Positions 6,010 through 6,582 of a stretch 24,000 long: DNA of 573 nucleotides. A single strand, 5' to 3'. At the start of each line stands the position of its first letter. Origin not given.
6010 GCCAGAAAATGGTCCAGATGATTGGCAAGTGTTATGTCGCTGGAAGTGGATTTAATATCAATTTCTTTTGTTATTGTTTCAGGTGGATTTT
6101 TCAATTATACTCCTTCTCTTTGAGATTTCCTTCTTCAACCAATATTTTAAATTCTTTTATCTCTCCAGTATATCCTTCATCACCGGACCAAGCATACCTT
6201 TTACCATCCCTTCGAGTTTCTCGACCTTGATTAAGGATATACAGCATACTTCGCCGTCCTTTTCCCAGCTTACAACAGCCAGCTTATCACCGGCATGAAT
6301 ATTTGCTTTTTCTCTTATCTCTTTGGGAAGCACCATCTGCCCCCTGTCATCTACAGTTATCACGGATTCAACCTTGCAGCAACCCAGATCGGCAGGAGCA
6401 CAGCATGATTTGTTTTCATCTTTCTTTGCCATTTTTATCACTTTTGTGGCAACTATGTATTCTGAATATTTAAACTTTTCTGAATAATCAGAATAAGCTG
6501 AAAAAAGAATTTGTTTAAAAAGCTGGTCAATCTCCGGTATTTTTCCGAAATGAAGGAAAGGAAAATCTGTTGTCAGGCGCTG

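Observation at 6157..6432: AbrB/SpoVT-fold protein with three vicinal Cys-Cys pairs directly upstream of hgcAB: candidate thiophilic-metal sensor or chaperone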

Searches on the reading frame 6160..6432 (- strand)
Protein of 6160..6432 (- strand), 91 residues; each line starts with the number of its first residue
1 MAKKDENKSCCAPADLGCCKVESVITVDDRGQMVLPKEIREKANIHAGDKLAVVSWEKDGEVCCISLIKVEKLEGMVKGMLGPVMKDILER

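Call 4: search_protein_families(library=pfam, proteins=[window:6160-6432:-], max_evalue=0.01)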
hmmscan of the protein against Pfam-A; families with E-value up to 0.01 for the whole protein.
window:6160-6432:- (91 aa): 1 family
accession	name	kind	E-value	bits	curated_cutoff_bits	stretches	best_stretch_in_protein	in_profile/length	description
PF04014.23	MazE_antitoxin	-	4.4e-08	33.4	24.7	1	25-54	2-31/48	Antidote-toxin recognition MazE, bacterial antitoxin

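Call 5: search_protein_families(library=ncbifam, proteins=[window:6160-6432:-], max_evalue=0.01)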
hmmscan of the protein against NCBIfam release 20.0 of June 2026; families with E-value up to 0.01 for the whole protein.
window:6160-6432:- (91 aa): 9 families
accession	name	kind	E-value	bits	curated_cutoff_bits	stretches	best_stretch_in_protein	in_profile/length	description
NF040962.1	near_HgcAB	equivalog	6e-37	125.3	70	1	18-87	1-70/70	HgcAB-associated protein HgcC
TIGR01439.1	lp_hng_hel_AbrB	domain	1.3e-11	44.1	28.3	1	25-61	2-37/44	transcriptional regulator, AbrB family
TIGR02851.1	spore_V_T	equivalog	2.7e-05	24.1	235.9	1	24-67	6-48/180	stage V sporulation protein T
TIGR02609.1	doc_partner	hypoth_equivalog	0.0035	17.7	55.9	1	33-59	12-38/74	putative addiction module antidote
NF033820.0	STM0539_fam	subfamily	0.0036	17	50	1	30-58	83-111/141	STM0539 family protein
NF006352.0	PRK08577.1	equivalog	0.0046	17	140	1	20-68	2-50/136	hypothetical protein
NF050106.1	TA_MazE_antitoxin_Deino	equivalog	0.0048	17.1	65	1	31-54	1-24/65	type II toxin-antitoxin system MazE family antitoxin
NF001476.0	PRK00326.2-2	equivalog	0.0064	16.1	162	1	23-47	92-116/163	division/cell wall cluster transcriptional repressor MraZ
NF007429.0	PRK09974.1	equivalog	0.0079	16.1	125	1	21-67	11-56/114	type II toxin-antitoxin system PrlF family antitoxin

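Call 6: search_solved_structures(query=window:6160-6432:-, max_evalue=1, show_alignments=2)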
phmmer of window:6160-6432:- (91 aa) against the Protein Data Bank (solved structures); distinct sequences matched with E-value up to 1: 9.
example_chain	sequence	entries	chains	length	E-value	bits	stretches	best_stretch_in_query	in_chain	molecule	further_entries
2ro5_A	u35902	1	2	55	0.00012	25.6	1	25-64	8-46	Stage V sporulation protein T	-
2w1t_B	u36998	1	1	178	0.00053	23.6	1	25-73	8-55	STAGE V SPORULATION PROTEIN T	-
2w1t_A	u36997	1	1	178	0.0014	22.3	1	25-72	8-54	STAGE V SPORULATION PROTEIN T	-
4u08_A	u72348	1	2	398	0.016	18.8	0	8-45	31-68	LIC11098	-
5itj_A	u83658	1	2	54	0.033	17.9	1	21-69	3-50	AbrB family transcriptional regulator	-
2l66_A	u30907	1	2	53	0.041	17.6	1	21-69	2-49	Transcriptional regulator, AbrB family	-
5itm_A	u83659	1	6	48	0.09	16.5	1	21-62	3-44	AbrB family transcriptional regulator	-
7dm0_A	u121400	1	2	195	0.17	15.6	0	26-63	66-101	Biofilm-associated surface protein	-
4u09_A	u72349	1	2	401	0.89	13.3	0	8-46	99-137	LIC12759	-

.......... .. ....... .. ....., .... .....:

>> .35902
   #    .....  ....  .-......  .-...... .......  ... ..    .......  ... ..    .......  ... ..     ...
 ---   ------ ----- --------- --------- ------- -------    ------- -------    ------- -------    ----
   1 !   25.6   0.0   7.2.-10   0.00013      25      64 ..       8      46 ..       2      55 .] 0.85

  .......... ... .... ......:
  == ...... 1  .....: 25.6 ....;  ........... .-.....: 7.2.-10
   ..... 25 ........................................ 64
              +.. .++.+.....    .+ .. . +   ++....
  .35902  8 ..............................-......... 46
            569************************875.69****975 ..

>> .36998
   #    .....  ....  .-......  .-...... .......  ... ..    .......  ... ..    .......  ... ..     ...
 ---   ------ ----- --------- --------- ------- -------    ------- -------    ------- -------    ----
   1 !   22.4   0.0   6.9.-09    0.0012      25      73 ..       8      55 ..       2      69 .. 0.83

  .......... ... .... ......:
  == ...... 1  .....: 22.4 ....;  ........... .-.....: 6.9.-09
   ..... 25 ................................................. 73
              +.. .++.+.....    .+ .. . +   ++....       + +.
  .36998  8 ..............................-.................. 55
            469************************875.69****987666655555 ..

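Call 11: find_homologous_proteins(query=window:6160-6432:-, max_evalue=0.001)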
Query window:6160-6432:- (91 aa): 3943 proteins with E <= 0.001 among 3943 candidates; the best 120 are listed.
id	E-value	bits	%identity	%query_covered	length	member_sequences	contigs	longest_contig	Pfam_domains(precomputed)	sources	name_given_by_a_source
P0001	5.9e-52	191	100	100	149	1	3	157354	PF04014.24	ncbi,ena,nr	ncbi:MAG: HgcAB-associated protein [Candidatus Methanoperedens sp.]|nr:HgcAB-associated protein [Can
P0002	2.4e-48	180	92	100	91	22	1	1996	PF04014.24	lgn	-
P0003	3.1e-45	170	87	100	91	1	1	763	PF04014.24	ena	-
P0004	8.9e-45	168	85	100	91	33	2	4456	PF04014.24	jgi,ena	-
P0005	1.0e-44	168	87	100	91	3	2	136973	PF04014.24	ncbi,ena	-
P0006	1.3e-44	168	89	100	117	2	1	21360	PF04014.24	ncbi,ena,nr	ncbi:Uncharacterised protein [uncultured archaeon]|nr:Uncharacterised protein [uncultured archaeon]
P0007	2.0e-44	167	87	100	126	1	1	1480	PF04014.24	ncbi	-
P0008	2.3e-44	167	85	100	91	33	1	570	PF04014.24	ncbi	-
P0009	2.6e-44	167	86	100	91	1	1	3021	PF04014.24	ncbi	-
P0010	5.8e-44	166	84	100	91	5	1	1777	PF04014.24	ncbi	-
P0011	1.5e-43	164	82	100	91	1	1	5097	PF04014.24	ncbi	-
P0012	1.9e-43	164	84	100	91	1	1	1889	PF04014.24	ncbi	-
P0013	2.1e-43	164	82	100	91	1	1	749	PF04014.24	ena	-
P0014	3.7e-43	163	81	100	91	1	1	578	PF04014.24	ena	-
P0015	4.5e-43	163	85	100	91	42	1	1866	PF04014.24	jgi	jgi:AbrB family looped-hinge helix DNA binding protein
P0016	5.0e-43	163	82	100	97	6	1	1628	PF04014.24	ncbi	-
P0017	5.1e-43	163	87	100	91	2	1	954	PF04014.24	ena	-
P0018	6.0e-43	163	82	100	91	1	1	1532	PF04014.24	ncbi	-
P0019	6.2e-43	163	82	100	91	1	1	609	PF04014.24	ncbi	-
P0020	2.4e-42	161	84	100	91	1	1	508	PF04014.24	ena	-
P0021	3.8e-42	160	85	100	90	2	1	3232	PF04014.24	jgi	jgi:antitoxin PrlF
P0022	5.7e-42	159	80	100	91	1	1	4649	PF04014.24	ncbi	-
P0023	5.9e-42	159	81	98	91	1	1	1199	PF04014.24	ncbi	-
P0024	6.9e-42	159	85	98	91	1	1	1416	PF04014.24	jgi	-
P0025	7.0e-42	159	82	100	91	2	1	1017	PF04014.24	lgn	-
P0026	9.0e-42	159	81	100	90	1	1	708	PF04014.24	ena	-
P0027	9.9e-42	159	82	100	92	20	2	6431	PF04014.24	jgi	-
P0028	1.5e-41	158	84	100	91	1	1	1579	PF04014.24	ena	-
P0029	1.6e-41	158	80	100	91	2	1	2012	PF04014.24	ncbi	-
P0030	2.9e-41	157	81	100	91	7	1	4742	PF04014.24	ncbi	-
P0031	3.2e-41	157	80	100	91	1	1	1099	PF04014.24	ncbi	-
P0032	4.7e-41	157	79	100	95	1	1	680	PF04014.24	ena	-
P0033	4.7e-41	157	84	100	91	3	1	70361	PF04014.24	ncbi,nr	ncbi:MAG: AbrB/MazE/SpoVT family DNA-binding domain-containing protein [Candidatus Methanoperedens s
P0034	5.6e-41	156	79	100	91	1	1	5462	PF04014.24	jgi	-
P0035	5.6e-41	156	78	100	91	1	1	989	PF04014.24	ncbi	-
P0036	7.3e-41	156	80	100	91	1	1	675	PF04014.24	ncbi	-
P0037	8.5e-41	156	78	97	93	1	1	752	PF04014.24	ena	-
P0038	9.3e-41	156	84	100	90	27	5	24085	PF04014.24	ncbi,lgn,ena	-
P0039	9.5e-41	156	82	98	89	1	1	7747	PF04014.24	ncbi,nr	ncbi:Uncharacterised protein [uncultured archaeon]|nr:Uncharacterised protein [uncultured archaeon]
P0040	1.0e-40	155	81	98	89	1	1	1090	PF04014.24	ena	-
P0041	1.1e-40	155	80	98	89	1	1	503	PF04014.24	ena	-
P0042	3.7e-40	154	80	100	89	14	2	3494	PF04014.24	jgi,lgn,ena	jgi:AbrB family looped-hinge helix DNA binding protein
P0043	3.8e-40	154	81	100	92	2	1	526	PF04014.24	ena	-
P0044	4.7e-40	153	78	100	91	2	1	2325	PF04014.24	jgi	jgi:AbrB family looped-hinge helix DNA binding protein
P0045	5.9e-40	153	83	99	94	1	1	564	PF04014.24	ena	-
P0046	7.5e-40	153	78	100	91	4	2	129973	PF04014.24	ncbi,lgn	-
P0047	7.7e-40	153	78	98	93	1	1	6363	PF04014.24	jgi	-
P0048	8.3e-40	153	78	100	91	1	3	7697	PF04014.24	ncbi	-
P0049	8.4e-40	153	79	100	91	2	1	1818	PF04014.24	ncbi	-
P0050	9.3e-40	152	79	100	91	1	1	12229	PF04014.24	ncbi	-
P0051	9.9e-40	152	77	100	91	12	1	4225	PF04014.24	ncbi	-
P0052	1.0e-39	152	83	98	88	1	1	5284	PF04014.24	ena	-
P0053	1.0e-39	152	79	100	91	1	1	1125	PF04014.24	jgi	-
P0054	1.2e-39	152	77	100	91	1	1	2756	PF04014.24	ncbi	-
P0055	1.8e-39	151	79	100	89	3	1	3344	PF04014.24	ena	-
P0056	2.3e-39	151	80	100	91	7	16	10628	PF04014.24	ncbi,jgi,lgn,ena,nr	ncbi:MAG: AbrB/MazE/SpoVT family DNA-binding domain-containing protein [Candidatus Methanoperedens s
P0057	2.8e-39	151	82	100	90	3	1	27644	PF04014.24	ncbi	-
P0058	2.9e-39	151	82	98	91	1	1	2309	PF04014.24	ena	-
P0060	3.1e-39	151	79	100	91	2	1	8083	PF04014.24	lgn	-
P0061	3.8e-39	150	81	100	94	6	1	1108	PF04014.24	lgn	-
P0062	4.3e-39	150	81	100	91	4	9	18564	PF04014.24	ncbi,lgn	-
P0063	6.0e-39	150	77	99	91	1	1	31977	PF04014.24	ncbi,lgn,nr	ncbi:MAG: HgcAB-associated protein [Candidatus Methanoperedens sp.]|nr:HgcAB-associated protein [Can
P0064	7.8e-39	149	80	98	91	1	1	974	PF04014.24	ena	-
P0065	7.9e-39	149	78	100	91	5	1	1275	PF04014.24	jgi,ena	-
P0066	9.6e-39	149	77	98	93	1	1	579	PF04014.24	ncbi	-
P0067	1.1e-38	149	79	100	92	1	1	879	PF04014.24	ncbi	-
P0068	1.1e-38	149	77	98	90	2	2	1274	PF04014.24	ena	-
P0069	1.1e-38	149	78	98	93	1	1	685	PF04014.24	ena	-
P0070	1.1e-38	149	76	100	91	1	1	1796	PF04014.24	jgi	jgi:antitoxin PrlF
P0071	1.1e-38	149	77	100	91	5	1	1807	PF04014.24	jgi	jgi:AbrB family looped-hinge helix DNA binding protein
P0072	1.7e-38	148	79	98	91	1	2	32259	PF04014.24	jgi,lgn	jgi:antitoxin PrlF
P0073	2.1e-38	148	77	98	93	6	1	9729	PF04014.24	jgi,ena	-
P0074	3.2e-38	147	77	100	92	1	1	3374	PF04014.24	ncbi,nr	ncbi:MAG: HgcAB-associated protein [Candidatus Methanoperedens sp.]|nr:HgcAB-associated protein [Can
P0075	3.7e-38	147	74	99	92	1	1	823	PF04014.24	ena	-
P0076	3.9e-38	147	77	98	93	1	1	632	PF04014.24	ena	-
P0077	4.0e-38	147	76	100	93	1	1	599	PF04014.24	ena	-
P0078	4.1e-38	147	78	100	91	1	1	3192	PF04014.24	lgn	-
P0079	4.4e-38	147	78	97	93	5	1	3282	PF04014.24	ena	-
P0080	4.4e-38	147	76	98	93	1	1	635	PF04014.24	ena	-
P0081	5.1e-38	147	76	98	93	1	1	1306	PF04014.24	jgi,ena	-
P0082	7.2e-38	146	77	98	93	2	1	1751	PF04014.24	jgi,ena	-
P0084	7.5e-38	146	75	98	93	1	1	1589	PF04014.24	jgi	-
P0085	1.0e-37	146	76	98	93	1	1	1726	PF04014.24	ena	-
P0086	1.3e-37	146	79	98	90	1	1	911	PF04014.24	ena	-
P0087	1.4e-37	145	78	98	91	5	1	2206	PF04014.24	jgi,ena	-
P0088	2.0e-37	145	75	98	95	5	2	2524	PF04014.24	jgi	-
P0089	2.0e-37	145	78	98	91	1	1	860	PF04014.24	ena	-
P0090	2.1e-37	145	74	98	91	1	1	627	PF04014.24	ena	-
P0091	2.8e-37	144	73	98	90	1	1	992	PF04014.24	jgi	jgi:antitoxin PrlF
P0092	2.8e-37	144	73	100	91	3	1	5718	PF04014.24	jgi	jgi:antitoxin PrlF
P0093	2.8e-37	144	76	98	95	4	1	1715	PF04014.24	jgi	-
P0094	2.9e-37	144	75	98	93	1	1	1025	PF04014.24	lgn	-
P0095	2.9e-37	144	72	100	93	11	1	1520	PF04014.24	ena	-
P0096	3.2e-37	144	74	96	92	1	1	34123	PF04014.24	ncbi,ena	-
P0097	3.3e-37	144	74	98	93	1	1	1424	PF04014.24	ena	-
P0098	3.6e-37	144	75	100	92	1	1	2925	PF04014.24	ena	-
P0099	3.6e-37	144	74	100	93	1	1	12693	PF04014.24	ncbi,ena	-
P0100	4.0e-37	144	77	98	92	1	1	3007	PF04014.24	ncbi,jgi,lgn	-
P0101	4.3e-37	144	74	98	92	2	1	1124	PF04014.24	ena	-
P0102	4.4e-37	144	76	98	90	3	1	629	PF04014.24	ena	-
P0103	5.1e-37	144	74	98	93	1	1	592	PF04014.24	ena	-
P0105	5.6e-37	143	69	98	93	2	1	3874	PF04014.24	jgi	jgi:antitoxin PrlF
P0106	6.0e-37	143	71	98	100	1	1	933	PF04014.24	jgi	jgi:antitoxin PrlF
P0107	6.2e-37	143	74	100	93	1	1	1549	PF04014.24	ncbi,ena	-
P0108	6.3e-37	143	67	100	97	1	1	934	PF04014.24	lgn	-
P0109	7.6e-37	143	73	97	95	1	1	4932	PF04014.24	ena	-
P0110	8.1e-37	143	73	98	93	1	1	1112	PF04014.24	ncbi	-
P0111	8.1e-37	143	73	100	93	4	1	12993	PF04014.24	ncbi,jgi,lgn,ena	ncbi:MAG: HgcAB-associated protein [Candidatus Methanoperedens sp.]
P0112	8.5e-37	143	75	100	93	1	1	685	PF04014.24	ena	-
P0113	8.7e-37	143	75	98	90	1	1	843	PF04014.24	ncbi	-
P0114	8.8e-37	143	77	98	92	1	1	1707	PF04014.24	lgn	-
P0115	8.9e-37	143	73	98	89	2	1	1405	PF04014.24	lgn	-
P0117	9.1e-37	143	71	98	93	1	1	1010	PF04014.24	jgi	-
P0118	9.2e-37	143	73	98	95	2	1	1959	PF04014.24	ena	-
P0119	9.6e-37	143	72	99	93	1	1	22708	PF04014.24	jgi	-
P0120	1.1e-36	143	75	98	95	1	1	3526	PF04014.24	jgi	-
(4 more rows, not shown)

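Call 13: find_encoding_contigs(protein=P0001, flank=10000, max_places=3)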
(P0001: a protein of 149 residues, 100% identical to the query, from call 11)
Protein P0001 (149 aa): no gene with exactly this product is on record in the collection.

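Call 18: search_protein_representatives(protein=window:6160-6432:-)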
Query: 91 residues. Proteins with E-value up to 0.001 (for the whole library): 471; up to 1e-10: 265; up to 1e-30: 0. The best 150 are listed.
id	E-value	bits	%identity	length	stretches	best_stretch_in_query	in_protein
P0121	2.6e-30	120.6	60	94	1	1-89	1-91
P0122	7.4e-30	119.1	67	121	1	1-88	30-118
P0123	8.9e-30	118.8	61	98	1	1-90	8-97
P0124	9.4e-29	115.5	60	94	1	7-89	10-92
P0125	7.8e-28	112.6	59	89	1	5-89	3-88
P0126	3.8e-27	110.4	60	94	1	4-90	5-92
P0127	1.5e-26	108.5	60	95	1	4-88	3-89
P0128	4.4e-26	107.0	64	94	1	2-90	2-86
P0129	5.2e-26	106.8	57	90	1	1-89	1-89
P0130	1.0e-25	105.8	80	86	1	25-88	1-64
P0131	1.8e-25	105.1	60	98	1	4-86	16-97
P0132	2.8e-25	104.4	53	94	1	3-89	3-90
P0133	7.9e-25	103.0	59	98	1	9-88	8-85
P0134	9.6e-25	102.7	63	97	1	15-89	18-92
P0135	1.2e-24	102.5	58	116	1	3-90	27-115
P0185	3.9e-19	84.8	48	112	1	8-91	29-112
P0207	4.9e-18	81.3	49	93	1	3-85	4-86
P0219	2.1e-17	79.3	43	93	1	3-88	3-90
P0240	1.2e-16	76.9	44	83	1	13-87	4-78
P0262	1.5e-15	73.4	44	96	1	2-90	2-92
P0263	1.5e-15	73.4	39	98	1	4-90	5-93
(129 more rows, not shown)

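Call 22: find_related_loci(query=A1, collection=genome_contigs, flank=6000)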
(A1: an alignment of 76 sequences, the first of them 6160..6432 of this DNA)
Query A1 (91 aa) in genome_contigs; peptide patterns used: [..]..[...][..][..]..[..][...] (x = any residue, [..] = any of these).
599 stretches matched a pattern (row limit reached: there are more); 421 encode a relative of the query (tblastn E <= 1e-3); the best 80 are kept; 80 distinct loci.
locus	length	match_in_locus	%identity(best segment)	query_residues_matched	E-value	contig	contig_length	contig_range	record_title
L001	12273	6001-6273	84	1-91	1e-45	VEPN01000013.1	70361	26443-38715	MAG: Candidatus Methanoperedens sp. isolate MnB_21 scaffold13, whole genome shotgun sequence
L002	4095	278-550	80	1-91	4e-44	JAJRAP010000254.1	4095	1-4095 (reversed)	MAG: Candidatus Methanoperedens sp. isolate OWC_0015 OWC_0015_k121_20848927, whole genome shotgun sequence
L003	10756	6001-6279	67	1-91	5e-39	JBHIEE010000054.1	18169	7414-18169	MAG: Candidatus Aminicenantia bacterium isolate b3.sp2_bin.19 NODE_859_length_18169_cov_7.578558, whole genome shotgun s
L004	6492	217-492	67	1-91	2e-38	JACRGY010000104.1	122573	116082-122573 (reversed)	MAG: Nitrospirae bacterium isolate NC_groundwater_1763_Pr3_B-0.1um_44_11 SR-2_scaffold_141_2021172, whole genome shotgun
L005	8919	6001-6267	70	1-90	7e-38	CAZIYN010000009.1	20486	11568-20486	MAG TPA_asm: uncultured Dehalococcoidales bacterium isolate binchicken_co178_237 genome assembly, contig: NODE_3456_leng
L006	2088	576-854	68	1-91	7e-38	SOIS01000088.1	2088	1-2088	MAG: Candidatus Cloacimonadota bacterium isolate E29_bin43 NODE_49558_length_2088_cov_5.086572, whole genome shotgun seq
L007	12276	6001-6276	70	1-90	7e-38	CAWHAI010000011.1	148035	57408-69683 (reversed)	MAG: uncultured Chloroflexia bacterium isolate MFD04408.bin.2.112 genome assembly, contig: contig_33599, whole genome sh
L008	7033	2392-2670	70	1-91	1e-37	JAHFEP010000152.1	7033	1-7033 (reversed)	MAG: Nitrospirae bacterium isolate nzgw271 NODE_18307_length_7034_cov_3.993491, whole genome shotgun sequence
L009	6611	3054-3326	68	1-89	3e-37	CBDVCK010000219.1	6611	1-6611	MAG TPA_asm: uncultured Thermoplasmata archaeon isolate SRR22302367_concoct_124 genome assembly, contig: ERZ26661968.796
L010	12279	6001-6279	68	1-91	3e-37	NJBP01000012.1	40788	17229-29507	MAG: Candidatus Aerophobetes bacterium Ae_b3b 614, whole genome shotgun sequence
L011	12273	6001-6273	66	1-89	2e-37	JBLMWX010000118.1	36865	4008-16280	MAG: Gemmatimonadota bacterium isolate MAG271 PRJNA957066_bin50_renamed_117, whole genome shotgun sequence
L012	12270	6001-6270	66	1-89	2e-37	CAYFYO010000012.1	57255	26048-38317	MAG TPA_asm: uncultured Thermodesulfobacteriota bacterium isolate ERP108616_co2_127 genome assembly, contig: NODE_530_le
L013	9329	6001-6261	72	5-91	1e-37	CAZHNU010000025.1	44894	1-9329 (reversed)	MAG TPA_asm: uncultured Methanotrichaceae archaeon isolate SRP278314_co2_183 genome assembly, contig: NODE_1194_length_4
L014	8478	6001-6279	70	1-91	4e-37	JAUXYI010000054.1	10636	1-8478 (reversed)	MAG: Thermodesulfovibrionia bacterium isolate C18_concoct.bin.153 C18_k141_477409, whole genome shotgun sequence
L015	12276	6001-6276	66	1-91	4e-37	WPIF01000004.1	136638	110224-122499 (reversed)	MAG: Nitrospirae bacterium isolate X2_MetaBAT.7 scaffold_38, whole genome shotgun sequence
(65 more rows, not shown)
